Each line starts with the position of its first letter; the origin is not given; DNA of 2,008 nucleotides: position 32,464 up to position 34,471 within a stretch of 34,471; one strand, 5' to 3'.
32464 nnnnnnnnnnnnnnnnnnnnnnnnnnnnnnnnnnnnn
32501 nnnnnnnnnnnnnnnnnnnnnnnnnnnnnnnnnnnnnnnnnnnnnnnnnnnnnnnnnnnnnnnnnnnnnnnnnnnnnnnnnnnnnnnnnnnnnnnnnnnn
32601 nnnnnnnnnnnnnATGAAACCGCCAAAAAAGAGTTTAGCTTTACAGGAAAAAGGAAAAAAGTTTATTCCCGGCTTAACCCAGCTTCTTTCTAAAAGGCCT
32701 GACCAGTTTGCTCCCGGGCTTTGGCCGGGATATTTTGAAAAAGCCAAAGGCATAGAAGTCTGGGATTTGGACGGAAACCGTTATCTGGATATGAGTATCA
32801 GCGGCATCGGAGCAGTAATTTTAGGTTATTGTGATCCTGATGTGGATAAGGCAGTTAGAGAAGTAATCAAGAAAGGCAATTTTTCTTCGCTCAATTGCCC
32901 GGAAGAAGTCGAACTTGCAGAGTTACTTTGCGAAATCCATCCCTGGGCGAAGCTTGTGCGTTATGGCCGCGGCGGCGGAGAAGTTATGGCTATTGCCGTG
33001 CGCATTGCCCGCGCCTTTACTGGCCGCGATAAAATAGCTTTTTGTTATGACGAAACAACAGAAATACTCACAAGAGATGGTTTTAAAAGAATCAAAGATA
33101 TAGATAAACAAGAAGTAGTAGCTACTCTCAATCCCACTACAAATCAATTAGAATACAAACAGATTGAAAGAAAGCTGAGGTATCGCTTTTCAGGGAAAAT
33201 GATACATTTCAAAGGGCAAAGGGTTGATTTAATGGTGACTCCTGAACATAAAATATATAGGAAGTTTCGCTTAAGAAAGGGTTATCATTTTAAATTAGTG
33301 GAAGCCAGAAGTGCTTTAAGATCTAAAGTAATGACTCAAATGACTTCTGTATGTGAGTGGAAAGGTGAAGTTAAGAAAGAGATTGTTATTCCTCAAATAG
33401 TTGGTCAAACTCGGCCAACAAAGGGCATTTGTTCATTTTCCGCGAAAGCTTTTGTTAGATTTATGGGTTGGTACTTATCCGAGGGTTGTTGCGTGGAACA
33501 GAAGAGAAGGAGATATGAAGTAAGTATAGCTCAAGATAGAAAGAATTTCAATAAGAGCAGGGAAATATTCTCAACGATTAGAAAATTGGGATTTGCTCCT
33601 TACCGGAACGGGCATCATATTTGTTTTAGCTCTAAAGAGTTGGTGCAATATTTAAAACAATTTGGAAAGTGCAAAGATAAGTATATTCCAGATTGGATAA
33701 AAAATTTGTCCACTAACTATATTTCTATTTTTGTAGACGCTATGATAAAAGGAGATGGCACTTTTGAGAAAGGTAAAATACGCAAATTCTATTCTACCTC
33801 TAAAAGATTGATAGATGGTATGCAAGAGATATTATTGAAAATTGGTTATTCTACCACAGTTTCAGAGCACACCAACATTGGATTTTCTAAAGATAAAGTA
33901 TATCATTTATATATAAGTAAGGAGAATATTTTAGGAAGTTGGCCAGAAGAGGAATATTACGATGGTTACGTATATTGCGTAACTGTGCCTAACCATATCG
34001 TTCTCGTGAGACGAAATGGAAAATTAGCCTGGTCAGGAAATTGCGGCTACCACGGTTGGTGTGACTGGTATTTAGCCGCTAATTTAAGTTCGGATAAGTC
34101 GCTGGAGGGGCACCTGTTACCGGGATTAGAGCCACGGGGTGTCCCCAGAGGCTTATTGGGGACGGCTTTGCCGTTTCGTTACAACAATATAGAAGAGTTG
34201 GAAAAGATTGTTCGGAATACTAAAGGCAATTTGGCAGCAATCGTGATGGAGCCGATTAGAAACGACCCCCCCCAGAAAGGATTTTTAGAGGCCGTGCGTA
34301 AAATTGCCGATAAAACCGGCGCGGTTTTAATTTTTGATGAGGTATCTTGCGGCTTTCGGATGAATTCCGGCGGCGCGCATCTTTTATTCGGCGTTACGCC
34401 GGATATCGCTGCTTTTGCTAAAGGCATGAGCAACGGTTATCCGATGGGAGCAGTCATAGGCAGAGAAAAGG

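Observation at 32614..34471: An ORF missing from the track: a class-III aminotransferase that runs off the window edge and carries a second intein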

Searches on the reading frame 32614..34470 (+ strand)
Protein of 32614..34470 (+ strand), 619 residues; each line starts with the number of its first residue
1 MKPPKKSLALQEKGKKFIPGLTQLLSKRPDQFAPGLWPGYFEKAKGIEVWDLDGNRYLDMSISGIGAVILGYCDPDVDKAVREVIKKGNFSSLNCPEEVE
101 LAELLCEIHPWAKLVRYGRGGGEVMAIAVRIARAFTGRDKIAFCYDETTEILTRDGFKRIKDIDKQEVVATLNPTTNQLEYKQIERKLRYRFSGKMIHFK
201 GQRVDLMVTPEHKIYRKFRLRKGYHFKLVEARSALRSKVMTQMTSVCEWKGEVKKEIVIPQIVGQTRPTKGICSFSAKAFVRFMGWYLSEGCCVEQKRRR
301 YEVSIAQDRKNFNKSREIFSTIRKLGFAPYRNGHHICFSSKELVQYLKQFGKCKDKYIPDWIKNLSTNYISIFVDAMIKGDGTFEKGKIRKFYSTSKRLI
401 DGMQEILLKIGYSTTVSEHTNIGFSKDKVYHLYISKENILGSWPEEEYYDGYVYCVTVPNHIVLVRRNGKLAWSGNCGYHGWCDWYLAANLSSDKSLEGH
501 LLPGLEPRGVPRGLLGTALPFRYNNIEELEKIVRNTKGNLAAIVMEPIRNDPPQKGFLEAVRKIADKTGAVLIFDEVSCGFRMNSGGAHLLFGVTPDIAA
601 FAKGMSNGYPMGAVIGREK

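Call 6: search_protein_families(library=pfam, proteins=[window:32614-34470:+], max_evalue=0.1)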
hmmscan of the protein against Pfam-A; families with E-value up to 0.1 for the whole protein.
window:32614-34470:+ (619 aa): 4 families
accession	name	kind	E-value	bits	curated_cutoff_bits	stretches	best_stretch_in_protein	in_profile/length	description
PF00202.27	Aminotran_3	-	4.3e-35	121.6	30.5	2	525-619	176-275/403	Aminotransferase class-III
PF14528.11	LAGLIDADG_3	-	7.7e-09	36.1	22.5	1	372-439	5-74/82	LAGLIDADG-like domain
PF14890.11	Intein_splicing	-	0.044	14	35.8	0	152-461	3-143/155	Intein splicing domain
PF14776.11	UNC-79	-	0.087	11.7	27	0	352-416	431-497/526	Cation-channel complex subunit UNC-79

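Call 7: search_protein_families(library=ncbifam, proteins=[window:32614-34470:+], max_evalue=0.1)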
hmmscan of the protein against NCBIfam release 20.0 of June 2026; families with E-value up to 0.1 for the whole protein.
window:32614-34470:+ (619 aa): 75 families (the best 25 are shown)
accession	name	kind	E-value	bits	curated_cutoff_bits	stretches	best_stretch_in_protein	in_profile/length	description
NF004856.0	PRK06209.1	equivalog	1.9e-58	198.1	486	2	508-618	166-276/450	glutamate-1-semialdehyde 2,1-aminomutase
NF041362.1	GntE_guanitoxin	equivalog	1.5e-56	191.8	525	2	478-617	143-289/426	guanitoxin biosynthesis PLP-dependent transaminase GntE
NF000818.0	PRK00062.1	subfamily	2.1e-52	178.3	398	2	478-618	143-282/429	glutamate-1-semialdehyde 2,1-aminomutase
TIGR00713.1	hemL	equivalog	3.6e-48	164.3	527.3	2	478-618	139-278/423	glutamate-1-semialdehyde 2,1-aminomutase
NF009055.0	PRK12389.1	equivalog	2.9e-40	138.2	637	2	478-618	144-283/431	glutamate-1-semialdehyde 2,1-aminomutase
TIGR00707.1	argD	subfamily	1e-31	110.2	410.05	2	522-618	156-254/381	acetylornithine/succinylornithine family transaminase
NF005993.0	PRK08117.1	subfamily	1.7e-29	102.7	574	2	536-618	204-291/433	aspartate aminotransferase family protein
NF004426.0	PRK05769.1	equivalog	8.8e-29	100.5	552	2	530-618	214-305/441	acetyl ornithine aminotransferase family protein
NF002874.0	PRK03244.1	equivalog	1.5e-27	96.4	457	2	522-617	169-266/399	acetylornithine transaminase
NF002325.0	PRK01278.1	subfamily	3.2e-27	95.2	372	2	524-618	160-259/395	acetylornithine transaminase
NF004718.0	PRK06062.1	subfamily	2.8e-26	92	472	2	527-615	204-299/454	hypothetical protein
NF002797.0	PRK02936.1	equivalog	2e-25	89.3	496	2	519-618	150-251/385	acetylornithine transaminase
NF001864.0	PRK00615.1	equivalog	7.3e-25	87.4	706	2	478-617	145-283/433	glutamate-1-semialdehyde aminotransferase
NF005102.0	PRK06541.1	equivalog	1.8e-24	86.1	574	2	526-618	207-306/460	aspartate aminotransferase family protein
NF049939.1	HyAminethphonNHLyPbfA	equivalog_domain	2.2e-24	85.7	525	2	524-619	205-304/442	(R)-1-hydroxy-2-aminoethylphosphonate ammonia-lyase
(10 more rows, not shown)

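Call 13: find_homologous_proteins(query=window:32614-34470:+, max_evalue=0.00001)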
Query window:32614-34470:+ (619 aa): 5179 proteins with E <= 0.00001 among 8000 candidates; the best 120 are listed.
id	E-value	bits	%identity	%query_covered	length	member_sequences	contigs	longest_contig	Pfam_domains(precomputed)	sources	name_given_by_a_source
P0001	0.0e+0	1064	72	99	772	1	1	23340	PF00202.28,PF14528.12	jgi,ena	-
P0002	8.3e-294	994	69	99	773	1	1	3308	PF00202.28,PF14528.12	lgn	-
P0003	1.2e-284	964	66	99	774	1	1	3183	PF00202.28,PF14528.12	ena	-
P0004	4.7e-282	955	65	99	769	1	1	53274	PF00202.28,PF14528.12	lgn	-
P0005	1.4e-279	947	64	99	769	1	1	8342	PF00202.28,PF14528.12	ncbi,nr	ncbi:MAG: aminotransferase class III-fold pyridoxal phosphate-dependent enzyme [Candidatus Aenigmarc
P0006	1.8e-261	887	62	99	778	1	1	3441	PF00202.28,PF14528.12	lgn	-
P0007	4.4e-250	850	59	99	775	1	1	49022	PF00202.28,PF14528.12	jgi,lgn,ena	-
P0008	1.6e-238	811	59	99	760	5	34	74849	PF00202.28,PF14528.12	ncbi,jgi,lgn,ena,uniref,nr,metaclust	ncbi:hypothetical protein COX67_04305 [Candidatus Falkowbacteria bacterium CG_4_10_14_0_2_um_filter_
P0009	3.4e-238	810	59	100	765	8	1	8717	PF00202.28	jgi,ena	-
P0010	4.0e-191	655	49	99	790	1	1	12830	PF00202.28,PF14528.12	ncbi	-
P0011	9.7e-169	581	47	97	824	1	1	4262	PF00202.28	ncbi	-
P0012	1.5e-164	567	47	98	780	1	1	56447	PF00202.28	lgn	-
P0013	6.6e-163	562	46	99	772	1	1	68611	PF00202.28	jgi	-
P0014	4.7e-159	549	44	99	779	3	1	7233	PF00202.28,PF14528.12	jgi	jgi:glutamate-1-semialdehyde aminotransferase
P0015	5.2e-159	549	44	99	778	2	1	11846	PF00202.28,PF14528.12,PF13403.12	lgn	-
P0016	4.3e-156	539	88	23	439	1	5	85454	PF00202.28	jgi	-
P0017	6.3e-155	535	85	23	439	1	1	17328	PF00202.28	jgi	-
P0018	8.4e-154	531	43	99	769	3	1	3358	PF00202.28,PF14528.12,PF13403.12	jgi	jgi:glutamate-1-semialdehyde aminotransferase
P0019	1.8e-153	530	85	23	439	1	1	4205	PF00202.28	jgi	-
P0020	4.3e-152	526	85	23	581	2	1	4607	PF00202.28,PF02348.26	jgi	-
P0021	5.8e-150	519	43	99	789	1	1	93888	PF00202.28,PF14528.12,PF13403.12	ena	-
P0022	1.7e-149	517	83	22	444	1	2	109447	PF00202.28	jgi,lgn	-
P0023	2.2e-148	514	86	22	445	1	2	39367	PF00202.28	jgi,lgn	-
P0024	3.6e-146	506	84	22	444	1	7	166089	PF00202.28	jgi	-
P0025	1.5e-145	504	83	22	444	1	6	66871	PF00202.28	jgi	-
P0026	2.9e-145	503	44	97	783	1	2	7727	PF00202.28,PF14528.12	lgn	-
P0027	1.1e-136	475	81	23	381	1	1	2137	PF00202.28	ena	-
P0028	2.7e-133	464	79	23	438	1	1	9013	PF00202.28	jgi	-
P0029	1.0e-132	462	83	22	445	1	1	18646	PF00202.28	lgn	-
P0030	6.1e-132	459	71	24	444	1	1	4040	PF00202.28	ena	-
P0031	1.4e-131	458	66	47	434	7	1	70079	PF00202.28,PF14528.12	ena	-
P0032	5.2e-131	456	41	99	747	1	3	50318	PF00202.28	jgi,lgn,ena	-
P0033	6.9e-130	452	77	22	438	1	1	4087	PF00202.28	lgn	-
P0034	3.2e-129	450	74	23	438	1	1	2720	PF00202.28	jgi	jgi:glutamate-1-semialdehyde 2,1-aminomutase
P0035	5.0e-129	450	78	22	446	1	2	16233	PF00202.28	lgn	-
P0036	1.3e-128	448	75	22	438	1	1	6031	PF00202.28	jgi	jgi:glutamate-1-semialdehyde 2,1-aminomutase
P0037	1.5e-128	448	73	23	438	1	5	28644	PF00202.28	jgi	jgi:glutamate-1-semialdehyde 2,1-aminomutase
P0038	1.9e-128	448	78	22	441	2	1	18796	PF00202.28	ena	-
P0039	2.8e-128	447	79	23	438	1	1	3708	PF00202.28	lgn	-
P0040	4.7e-128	446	75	23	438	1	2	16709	PF00202.28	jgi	-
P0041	6.4e-128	446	74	22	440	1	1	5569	PF00202.28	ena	-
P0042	6.5e-128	446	65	29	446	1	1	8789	PF00202.28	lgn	-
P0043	7.6e-128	446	74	23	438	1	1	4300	PF00202.28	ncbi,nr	ncbi:MAG: aminotransferase class III-fold pyridoxal phosphate-dependent enzyme [Anaerolineaceae bact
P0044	7.6e-128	446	74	23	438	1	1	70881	PF00202.28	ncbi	ncbi:MAG: aminotransferase class III-fold pyridoxal phosphate-dependent enzyme [Syntrophaceae bacter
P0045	1.3e-127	445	62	30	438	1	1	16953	PF00202.28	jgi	jgi:glutamate-1-semialdehyde 2,1-aminomutase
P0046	1.5e-127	445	76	22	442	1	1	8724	PF00202.28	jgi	-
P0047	2.3e-127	444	75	22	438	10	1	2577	PF00202.28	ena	-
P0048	2.5e-127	444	72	23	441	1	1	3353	PF00202.28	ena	-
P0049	2.8e-127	444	77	23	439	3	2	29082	PF00202.28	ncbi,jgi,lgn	jgi:glutamate-1-semialdehyde 2,1-aminomutase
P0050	2.9e-127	444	76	23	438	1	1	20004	PF00202.28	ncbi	-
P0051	3.8e-127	443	76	22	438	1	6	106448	PF00202.28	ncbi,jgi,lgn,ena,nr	ncbi:MAG: aminotransferase class III-fold pyridoxal phosphate-dependent enzyme [Chloroflexi bacteriu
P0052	4.2e-127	443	72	23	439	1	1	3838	PF00202.28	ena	-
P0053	4.4e-127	443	74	22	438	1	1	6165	PF00202.28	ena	-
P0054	6.7e-127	443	58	29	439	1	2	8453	PF00202.28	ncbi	-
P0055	8.1e-127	442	76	22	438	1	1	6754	PF00202.28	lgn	-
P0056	1.0e-126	442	76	22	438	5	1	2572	PF00202.28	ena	-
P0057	1.1e-126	442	76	22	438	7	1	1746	PF00202.28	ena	-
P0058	1.3e-126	442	74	23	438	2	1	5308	PF00202.28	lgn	-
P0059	1.6e-126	441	80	22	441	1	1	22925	PF00202.28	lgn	-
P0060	1.7e-126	441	75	23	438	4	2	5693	PF00202.28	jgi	jgi:glutamate-1-semialdehyde 2,1-aminomutase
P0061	1.7e-126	441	58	29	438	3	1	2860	PF00202.28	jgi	jgi:glutamate-1-semialdehyde 2,1-aminomutase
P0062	1.8e-126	441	73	22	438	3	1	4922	PF00202.28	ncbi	-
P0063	2.0e-126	441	75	22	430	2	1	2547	PF00202.28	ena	-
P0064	2.5e-126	441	76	22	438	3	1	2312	PF00202.28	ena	-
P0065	2.7e-126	441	76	22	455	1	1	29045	PF00202.28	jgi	jgi:glutamate-1-semialdehyde 2,1-aminomutase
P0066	2.8e-126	441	78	22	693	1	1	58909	PF00202.28,PF02348.26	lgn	-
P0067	3.1e-126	440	72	22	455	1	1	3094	PF00202.28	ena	-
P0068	3.2e-126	440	75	22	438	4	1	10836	PF00202.28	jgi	jgi:glutamate-1-semialdehyde 2,1-aminomutase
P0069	3.4e-126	440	76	23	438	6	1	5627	PF00202.28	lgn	-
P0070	3.7e-126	440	77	22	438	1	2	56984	PF00202.28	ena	-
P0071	3.8e-126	440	74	22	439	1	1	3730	PF00202.28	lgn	-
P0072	4.0e-126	440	73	23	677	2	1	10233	PF00202.28,PF12804.14,PF02348.26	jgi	-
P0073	4.2e-126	440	76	23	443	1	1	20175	PF00202.28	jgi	jgi:glutamate-1-semialdehyde 2,1-aminomutase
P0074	4.4e-126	440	76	22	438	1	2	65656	PF00202.28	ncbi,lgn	-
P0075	4.6e-126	440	72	22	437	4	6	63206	PF00202.28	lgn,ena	-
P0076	4.7e-126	440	72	23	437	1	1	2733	PF00202.28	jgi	jgi:glutamate-1-semialdehyde aminotransferase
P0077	4.8e-126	440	77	23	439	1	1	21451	PF00202.28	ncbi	-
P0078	4.8e-126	440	69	25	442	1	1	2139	PF00202.28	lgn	-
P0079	5.2e-126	440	71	22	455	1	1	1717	PF00202.28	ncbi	-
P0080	5.8e-126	440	76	23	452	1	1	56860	PF00202.28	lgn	-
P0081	6.3e-126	439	75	22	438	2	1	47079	PF00202.28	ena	-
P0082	6.8e-126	439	75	22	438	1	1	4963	PF00202.28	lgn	-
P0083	7.0e-126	439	73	23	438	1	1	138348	PF00202.28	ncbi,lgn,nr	ncbi:MAG: aminotransferase class III-fold pyridoxal phosphate-dependent enzyme [Thermodesulfovibrion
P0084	1.1e-125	439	71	23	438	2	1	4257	PF00202.28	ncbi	-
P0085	1.1e-125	439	76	22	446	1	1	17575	PF00202.28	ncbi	-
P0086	1.1e-125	439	70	23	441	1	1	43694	PF00202.28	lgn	-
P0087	1.2e-125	439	73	22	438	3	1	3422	PF00202.28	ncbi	-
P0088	1.2e-125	438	63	29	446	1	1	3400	PF00202.28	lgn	-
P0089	1.4e-125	438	76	23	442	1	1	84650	PF00202.28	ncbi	ncbi:MAG: aminotransferase class III-fold pyridoxal phosphate-dependent enzyme [Pseudomonadota bacte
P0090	1.5e-125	438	75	22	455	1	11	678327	PF00202.28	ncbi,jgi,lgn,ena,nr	ncbi:MAG: aminotransferase class III-fold pyridoxal phosphate-dependent enzyme [candidate division Z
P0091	1.9e-125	438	76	22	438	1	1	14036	PF00202.28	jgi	-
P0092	2.0e-125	438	75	23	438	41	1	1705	PF00202.28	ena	-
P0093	2.1e-125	438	74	22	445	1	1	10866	PF00202.28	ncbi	-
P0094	2.3e-125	438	77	22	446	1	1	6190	PF00202.28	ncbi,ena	-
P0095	2.8e-125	437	75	22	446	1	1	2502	PF00202.28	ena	-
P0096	2.9e-125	437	78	22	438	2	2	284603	PF00202.28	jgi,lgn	-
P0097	3.8e-125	437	74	22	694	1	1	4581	PF00202.28,PF12804.14,PF02348.26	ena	-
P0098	4.2e-125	437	75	22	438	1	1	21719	PF00202.28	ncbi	-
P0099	4.7e-125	437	76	23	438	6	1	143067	PF00202.28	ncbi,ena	-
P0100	5.1e-125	436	74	22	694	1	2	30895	PF00202.28,PF12804.14,PF02348.26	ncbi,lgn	-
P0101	6.1e-125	436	74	23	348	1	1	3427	PF00202.28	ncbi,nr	ncbi:MAG: aminotransferase class III-fold pyridoxal phosphate-dependent enzyme, partial [Candidatus 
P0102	7.4e-125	436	73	23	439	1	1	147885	PF00202.28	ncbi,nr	ncbi:MAG: aminotransferase class III-fold pyridoxal phosphate-dependent enzyme [Desulfobacterales ba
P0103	8.1e-125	436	76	23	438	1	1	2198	PF00202.28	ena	-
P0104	8.5e-125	436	75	22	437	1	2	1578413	PF00202.28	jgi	jgi:glutamate-1-semialdehyde 2,1-aminomutase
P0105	8.5e-125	436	68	23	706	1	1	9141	PF00202.28,PF02348.26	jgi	jgi:glutamate-1-semialdehyde 2,1-aminomutase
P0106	9.2e-125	436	77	22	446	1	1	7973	PF00202.28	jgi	-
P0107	9.3e-125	436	74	22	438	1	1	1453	PF00202.28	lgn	-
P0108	9.8e-125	435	71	22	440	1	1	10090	PF00202.28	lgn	-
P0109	9.9e-125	435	74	23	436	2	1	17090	PF00202.28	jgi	-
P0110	1.0e-124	435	76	22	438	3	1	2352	PF00202.28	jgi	jgi:glutamate-1-semialdehyde 2,1-aminomutase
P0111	1.1e-124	435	74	23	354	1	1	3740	PF00202.28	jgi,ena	-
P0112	1.2e-124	435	74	22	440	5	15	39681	PF00202.28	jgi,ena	-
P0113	1.3e-124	435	76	23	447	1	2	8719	PF00202.28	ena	-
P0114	1.3e-124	435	76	22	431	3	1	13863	PF00202.28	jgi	-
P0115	1.4e-124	435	74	22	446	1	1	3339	PF00202.28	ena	-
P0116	1.4e-124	435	74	23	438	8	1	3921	PF00202.28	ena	-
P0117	1.4e-124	435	75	23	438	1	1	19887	PF00202.28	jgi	jgi:glutamate-1-semialdehyde 2,1-aminomutase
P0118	1.4e-124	435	75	22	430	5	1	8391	PF00202.28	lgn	-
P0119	1.5e-124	435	73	22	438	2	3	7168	PF00202.28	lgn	-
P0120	1.5e-124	435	74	23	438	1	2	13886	PF00202.28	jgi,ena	-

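Call 44: find_encoding_contigs(protein=P0016, flank=10000, max_places=3)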
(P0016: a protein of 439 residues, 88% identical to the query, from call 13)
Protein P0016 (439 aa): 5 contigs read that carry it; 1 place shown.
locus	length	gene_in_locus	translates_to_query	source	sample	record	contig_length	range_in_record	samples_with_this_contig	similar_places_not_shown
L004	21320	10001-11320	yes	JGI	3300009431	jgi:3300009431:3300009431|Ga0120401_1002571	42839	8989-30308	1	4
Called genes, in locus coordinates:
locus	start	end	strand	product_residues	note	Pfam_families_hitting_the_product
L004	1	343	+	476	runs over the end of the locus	PF02310:B12-binding, PF04055:Radical_SAM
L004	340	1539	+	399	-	PF00155:Aminotran_1_2, PF00266:Aminotran_5 (weak), PF01041:DegT_DnrJ_EryC1, PF01053:Cys_Met_Meta_PP (weak), PF01212:Beta_elim_lyase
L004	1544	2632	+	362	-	-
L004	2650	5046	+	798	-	PF01593:Amino_oxidase, PF13450:NAD_binding_8, PF03275:GLF, PF03102:NeuB, PF08666:SAF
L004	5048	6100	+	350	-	PF01262:AlaDh_PNT_C (weak), PF01488:Shikimate_DH, PF02826:2-Hacid_dh_C (weak), PF01210:NAD_Gly3P_dh_N (weak), PF03807:F420_oxidored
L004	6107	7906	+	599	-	PF00664:ABC_membrane, PF00005:ABC_tran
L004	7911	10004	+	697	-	PF02348:CTP_transf_3, PF12804:NTP_transf_3 (weak)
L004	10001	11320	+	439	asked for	PF00202:Aminotran_3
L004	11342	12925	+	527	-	PF02310:B12-binding, PF04055:Radical_SAM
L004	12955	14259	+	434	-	PF02348:CTP_transf_3, PF16473:Rv2179c-like (faint)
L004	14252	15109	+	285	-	PF13641:Glyco_tranf_2_3, PF00535:Glycos_transf_2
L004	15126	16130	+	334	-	PF01370:Epimerase, PF04321:RmlD_sub_bind (weak), PF16363:GDP_Man_Dehyd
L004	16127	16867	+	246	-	PF13489:Methyltransf_23 (faint), PF13649:Methyltransf_25 (faint), PF08241:Methyltransf_11 (faint)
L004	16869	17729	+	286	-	PF04989:RMNT_CmcI (faint), PF13578:Methyltransf_24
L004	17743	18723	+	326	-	PF01073:3Beta_HSD, PF01370:Epimerase, PF02719:Polysacc_synt_2, PF04321:RmlD_sub_bind, PF05368:NmrA, PF07993:NAD_binding_4, PF13460:NAD_binding_10, PF16363:GDP_Man_Dehyd, +1 more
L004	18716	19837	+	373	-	PF00155:Aminotran_1_2, PF01041:DegT_DnrJ_EryC1, PF01053:Cys_Met_Meta_PP, PF01212:Beta_elim_lyase (weak), PF00266:Aminotran_5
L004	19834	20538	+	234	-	PF02348:CTP_transf_3, PF12804:NTP_transf_3 (weak)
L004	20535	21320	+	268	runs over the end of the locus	PF00106:adh_short, PF01370:Epimerase, PF08659:KR, PF13561:adh_short_C2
